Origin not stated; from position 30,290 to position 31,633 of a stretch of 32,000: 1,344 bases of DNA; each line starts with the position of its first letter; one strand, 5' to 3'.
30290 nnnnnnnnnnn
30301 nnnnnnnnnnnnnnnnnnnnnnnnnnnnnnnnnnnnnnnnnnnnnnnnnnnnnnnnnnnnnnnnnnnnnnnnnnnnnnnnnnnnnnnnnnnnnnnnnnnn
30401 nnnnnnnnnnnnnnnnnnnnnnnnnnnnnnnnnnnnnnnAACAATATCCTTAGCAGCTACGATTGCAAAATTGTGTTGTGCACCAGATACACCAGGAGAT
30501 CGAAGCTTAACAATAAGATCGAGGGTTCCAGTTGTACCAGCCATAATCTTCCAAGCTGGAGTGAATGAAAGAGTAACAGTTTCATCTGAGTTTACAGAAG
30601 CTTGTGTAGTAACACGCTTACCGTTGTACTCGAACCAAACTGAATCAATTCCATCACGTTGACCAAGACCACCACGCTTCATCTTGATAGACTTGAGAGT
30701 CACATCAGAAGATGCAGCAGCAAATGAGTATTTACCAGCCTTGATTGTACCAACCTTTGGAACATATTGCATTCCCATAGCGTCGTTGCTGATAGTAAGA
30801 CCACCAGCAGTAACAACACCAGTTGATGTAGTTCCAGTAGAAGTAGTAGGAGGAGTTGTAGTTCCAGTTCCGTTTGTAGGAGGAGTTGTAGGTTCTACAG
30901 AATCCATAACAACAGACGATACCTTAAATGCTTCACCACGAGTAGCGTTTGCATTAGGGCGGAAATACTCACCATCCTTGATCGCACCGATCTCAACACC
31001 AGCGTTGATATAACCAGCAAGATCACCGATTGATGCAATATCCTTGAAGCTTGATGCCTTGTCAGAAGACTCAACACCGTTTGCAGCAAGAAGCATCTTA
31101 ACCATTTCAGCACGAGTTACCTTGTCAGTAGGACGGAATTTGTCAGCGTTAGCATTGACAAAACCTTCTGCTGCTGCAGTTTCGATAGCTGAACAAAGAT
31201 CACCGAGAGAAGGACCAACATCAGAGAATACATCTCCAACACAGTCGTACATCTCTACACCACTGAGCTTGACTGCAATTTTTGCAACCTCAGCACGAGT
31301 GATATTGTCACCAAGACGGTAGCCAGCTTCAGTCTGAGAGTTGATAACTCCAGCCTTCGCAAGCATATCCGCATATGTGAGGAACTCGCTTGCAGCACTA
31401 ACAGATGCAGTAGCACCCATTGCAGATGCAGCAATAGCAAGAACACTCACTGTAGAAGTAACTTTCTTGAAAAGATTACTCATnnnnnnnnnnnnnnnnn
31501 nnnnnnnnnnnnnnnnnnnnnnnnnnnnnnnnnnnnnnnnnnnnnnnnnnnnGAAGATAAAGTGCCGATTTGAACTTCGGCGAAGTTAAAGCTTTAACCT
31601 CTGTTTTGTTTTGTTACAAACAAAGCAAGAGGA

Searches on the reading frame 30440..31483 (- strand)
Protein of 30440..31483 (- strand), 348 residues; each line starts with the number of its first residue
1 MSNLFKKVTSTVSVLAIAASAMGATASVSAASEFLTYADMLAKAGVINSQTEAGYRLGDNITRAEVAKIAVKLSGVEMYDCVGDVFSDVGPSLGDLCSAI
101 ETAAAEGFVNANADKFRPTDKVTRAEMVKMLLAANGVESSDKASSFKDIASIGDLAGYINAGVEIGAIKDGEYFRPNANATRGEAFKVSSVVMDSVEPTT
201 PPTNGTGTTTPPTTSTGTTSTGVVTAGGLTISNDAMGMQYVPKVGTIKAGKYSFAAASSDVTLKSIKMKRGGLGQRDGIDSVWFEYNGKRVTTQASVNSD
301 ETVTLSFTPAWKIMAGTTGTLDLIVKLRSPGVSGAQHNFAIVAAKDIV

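Call 73: search_protein_families(library=pfam, max_evalue=0.001, proteins=[window:30440-31483:-])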
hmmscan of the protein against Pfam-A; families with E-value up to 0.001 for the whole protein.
seq(348 aa): 1 family
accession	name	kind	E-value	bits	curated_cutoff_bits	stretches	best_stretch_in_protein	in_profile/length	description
PF00395.25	SLH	-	3.8e-17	62.4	20.8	2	86-127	2-43/44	S-layer homology domain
